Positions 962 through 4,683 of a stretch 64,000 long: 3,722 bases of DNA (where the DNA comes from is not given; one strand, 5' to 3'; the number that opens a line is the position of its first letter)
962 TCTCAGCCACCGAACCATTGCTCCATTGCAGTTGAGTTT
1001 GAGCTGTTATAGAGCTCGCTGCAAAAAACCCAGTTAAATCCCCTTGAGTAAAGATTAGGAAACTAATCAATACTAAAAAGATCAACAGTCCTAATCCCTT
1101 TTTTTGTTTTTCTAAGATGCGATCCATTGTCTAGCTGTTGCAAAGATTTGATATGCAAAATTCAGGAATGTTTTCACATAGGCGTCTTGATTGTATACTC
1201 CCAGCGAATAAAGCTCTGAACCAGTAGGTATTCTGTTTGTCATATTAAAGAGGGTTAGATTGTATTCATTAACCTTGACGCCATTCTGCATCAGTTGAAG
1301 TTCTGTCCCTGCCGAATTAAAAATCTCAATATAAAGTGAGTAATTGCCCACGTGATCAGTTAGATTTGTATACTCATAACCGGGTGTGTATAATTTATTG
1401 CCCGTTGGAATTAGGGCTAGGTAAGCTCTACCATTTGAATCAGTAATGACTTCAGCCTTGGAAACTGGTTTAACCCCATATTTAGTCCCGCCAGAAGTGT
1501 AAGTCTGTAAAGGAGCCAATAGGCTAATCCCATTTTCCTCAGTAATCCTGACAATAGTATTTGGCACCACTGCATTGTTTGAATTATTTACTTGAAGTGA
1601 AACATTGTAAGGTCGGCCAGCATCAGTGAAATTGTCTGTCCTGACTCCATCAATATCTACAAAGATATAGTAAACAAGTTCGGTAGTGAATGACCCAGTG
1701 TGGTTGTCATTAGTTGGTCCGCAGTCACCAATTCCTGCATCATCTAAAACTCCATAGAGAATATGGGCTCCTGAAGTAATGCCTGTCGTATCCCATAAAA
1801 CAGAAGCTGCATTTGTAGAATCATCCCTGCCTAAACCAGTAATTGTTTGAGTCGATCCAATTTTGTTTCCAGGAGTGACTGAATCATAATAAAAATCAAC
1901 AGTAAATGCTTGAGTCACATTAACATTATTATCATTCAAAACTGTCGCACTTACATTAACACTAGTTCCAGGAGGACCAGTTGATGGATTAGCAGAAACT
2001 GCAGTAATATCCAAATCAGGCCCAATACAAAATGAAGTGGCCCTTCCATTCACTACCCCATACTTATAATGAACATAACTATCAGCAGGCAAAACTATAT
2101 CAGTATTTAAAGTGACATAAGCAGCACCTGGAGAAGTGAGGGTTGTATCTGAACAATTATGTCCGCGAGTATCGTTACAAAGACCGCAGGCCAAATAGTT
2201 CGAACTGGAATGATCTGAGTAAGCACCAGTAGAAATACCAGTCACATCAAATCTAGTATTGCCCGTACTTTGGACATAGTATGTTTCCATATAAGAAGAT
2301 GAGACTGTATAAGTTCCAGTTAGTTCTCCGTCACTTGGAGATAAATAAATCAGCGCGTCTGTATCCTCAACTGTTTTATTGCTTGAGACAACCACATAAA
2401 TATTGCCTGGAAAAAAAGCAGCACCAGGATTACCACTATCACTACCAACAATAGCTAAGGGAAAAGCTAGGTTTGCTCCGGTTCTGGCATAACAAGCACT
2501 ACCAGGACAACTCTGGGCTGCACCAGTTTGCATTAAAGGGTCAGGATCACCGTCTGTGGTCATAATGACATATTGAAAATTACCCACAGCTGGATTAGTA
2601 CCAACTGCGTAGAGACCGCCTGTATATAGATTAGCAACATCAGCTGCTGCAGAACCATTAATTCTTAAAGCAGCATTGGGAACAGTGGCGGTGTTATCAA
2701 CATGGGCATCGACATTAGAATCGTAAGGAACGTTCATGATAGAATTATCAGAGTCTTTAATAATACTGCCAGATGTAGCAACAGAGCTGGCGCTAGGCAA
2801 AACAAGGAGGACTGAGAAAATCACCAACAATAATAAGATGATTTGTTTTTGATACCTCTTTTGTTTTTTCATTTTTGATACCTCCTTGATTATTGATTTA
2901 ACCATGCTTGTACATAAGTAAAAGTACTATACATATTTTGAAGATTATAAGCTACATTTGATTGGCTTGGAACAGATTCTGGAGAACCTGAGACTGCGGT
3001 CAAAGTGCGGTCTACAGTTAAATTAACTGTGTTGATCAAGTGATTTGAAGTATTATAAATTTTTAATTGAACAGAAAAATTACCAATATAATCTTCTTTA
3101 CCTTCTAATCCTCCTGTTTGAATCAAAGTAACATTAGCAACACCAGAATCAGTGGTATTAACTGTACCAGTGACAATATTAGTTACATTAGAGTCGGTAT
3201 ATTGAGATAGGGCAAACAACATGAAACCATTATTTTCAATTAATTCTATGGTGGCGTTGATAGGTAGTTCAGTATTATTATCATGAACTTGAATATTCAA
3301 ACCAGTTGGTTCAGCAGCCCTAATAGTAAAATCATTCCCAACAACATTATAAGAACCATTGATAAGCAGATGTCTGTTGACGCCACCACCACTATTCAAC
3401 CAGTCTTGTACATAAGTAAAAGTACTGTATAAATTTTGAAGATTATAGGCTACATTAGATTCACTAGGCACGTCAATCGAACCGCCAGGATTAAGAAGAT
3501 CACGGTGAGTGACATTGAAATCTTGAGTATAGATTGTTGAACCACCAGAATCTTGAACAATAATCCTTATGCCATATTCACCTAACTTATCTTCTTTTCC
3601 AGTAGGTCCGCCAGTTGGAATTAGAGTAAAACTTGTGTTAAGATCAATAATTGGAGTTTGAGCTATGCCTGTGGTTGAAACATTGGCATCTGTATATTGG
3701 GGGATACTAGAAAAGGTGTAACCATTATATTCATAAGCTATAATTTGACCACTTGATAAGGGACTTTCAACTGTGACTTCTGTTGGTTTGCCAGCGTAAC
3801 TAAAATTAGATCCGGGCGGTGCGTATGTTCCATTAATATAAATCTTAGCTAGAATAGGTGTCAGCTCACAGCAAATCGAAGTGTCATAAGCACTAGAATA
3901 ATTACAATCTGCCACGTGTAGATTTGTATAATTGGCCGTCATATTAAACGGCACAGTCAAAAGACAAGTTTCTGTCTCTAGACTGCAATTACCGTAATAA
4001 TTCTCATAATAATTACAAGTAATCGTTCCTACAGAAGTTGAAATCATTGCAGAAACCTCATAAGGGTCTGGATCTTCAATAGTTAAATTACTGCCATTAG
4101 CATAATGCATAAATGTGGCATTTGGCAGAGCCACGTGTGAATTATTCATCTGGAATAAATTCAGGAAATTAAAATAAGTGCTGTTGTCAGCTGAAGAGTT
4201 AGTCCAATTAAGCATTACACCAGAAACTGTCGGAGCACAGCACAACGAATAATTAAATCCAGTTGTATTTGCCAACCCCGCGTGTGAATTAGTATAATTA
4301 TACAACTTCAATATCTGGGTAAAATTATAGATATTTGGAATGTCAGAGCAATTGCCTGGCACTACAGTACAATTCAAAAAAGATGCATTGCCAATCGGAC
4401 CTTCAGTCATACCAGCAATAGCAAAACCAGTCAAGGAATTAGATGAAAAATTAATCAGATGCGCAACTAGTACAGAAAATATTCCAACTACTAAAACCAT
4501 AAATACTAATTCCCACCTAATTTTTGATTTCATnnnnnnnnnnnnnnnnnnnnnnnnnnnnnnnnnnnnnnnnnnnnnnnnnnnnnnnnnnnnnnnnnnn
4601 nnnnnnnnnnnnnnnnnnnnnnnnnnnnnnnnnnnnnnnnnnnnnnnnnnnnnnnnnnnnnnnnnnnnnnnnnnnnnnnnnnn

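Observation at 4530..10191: Conserved 55-aa mini-ORF duplicated directly upstream of two different giant secreted proteins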

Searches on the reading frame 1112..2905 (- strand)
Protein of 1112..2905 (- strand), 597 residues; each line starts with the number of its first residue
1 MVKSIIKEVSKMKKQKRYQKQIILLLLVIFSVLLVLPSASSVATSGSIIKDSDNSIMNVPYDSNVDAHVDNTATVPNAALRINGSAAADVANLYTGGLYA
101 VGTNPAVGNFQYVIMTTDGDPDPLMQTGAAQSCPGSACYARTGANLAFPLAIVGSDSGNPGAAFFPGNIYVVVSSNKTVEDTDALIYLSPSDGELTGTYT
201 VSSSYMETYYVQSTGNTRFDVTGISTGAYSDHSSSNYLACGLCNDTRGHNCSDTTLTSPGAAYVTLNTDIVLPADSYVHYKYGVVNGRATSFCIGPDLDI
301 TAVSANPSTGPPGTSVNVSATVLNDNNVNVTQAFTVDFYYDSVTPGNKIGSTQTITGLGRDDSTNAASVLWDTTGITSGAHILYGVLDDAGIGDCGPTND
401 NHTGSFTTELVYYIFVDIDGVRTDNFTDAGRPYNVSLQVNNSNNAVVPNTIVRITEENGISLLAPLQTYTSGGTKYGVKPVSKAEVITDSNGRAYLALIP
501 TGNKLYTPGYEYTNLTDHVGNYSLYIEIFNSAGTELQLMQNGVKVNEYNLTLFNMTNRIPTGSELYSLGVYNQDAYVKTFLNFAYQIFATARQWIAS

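Call 7: search_protein_families(library=pfam, proteins=[window:1112-2905:-], max_evalue=1)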
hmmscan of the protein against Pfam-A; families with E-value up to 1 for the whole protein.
window:1112-2905:- (597 aa): 2 families
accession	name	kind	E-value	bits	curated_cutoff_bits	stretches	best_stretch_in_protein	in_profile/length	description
PF17789.7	MG4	-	0.0048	17.5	24.7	1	421-497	4-59/95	Macroglobulin domain MG4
PF15405.12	PH_5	-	0.17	12.4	30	1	6-54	34-76/135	Pleckstrin homology domain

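Call 16: search_protein_families(library=ncbifam, proteins=[window:1112-2905:-], max_evalue=1)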
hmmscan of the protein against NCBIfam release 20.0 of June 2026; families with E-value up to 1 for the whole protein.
window:1112-2905:- (597 aa): 0 families

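Call 70: search_protein_families(library=padloc, proteins=[window:1112-2905:-], max_evalue=0.1)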
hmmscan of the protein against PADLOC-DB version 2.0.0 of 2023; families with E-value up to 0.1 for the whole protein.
window:1112-2905:- (597 aa): 0 families

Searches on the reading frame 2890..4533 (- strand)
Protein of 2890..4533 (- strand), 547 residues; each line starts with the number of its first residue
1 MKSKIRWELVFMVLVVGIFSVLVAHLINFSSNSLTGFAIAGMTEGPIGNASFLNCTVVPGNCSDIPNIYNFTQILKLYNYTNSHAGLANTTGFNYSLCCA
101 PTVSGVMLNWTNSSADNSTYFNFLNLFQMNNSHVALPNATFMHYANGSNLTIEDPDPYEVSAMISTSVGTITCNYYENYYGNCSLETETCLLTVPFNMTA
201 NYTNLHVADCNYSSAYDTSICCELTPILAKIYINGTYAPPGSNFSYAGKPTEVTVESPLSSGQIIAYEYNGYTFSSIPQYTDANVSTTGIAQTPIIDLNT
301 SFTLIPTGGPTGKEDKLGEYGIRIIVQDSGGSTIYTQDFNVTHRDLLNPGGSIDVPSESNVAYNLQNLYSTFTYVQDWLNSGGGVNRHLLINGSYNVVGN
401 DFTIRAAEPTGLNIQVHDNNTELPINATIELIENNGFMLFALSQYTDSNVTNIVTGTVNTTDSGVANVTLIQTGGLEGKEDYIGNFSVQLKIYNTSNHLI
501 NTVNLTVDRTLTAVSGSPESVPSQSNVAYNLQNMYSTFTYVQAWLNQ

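Call 7: search_protein_families(library=pfam, proteins=[window:2890-4533:-], max_evalue=1)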
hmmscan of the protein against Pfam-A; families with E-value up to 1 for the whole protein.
window:2890-4533:- (547 aa): 1 family
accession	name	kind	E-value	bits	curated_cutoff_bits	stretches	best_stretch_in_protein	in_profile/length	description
PF13072.11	MciZ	-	0.48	10.7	22.2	0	367-379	25-37/37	Mother cell inhibitor of FtsZ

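Call 16: search_protein_families(library=ncbifam, proteins=[window:2890-4533:-], max_evalue=1)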
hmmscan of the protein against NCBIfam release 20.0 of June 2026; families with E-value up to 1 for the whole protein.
window:2890-4533:- (547 aa): 0 families

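Call 70: search_protein_families(library=padloc, proteins=[window:2890-4533:-], max_evalue=0.1)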
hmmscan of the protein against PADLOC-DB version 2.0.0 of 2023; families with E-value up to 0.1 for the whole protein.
window:2890-4533:- (547 aa): 0 families
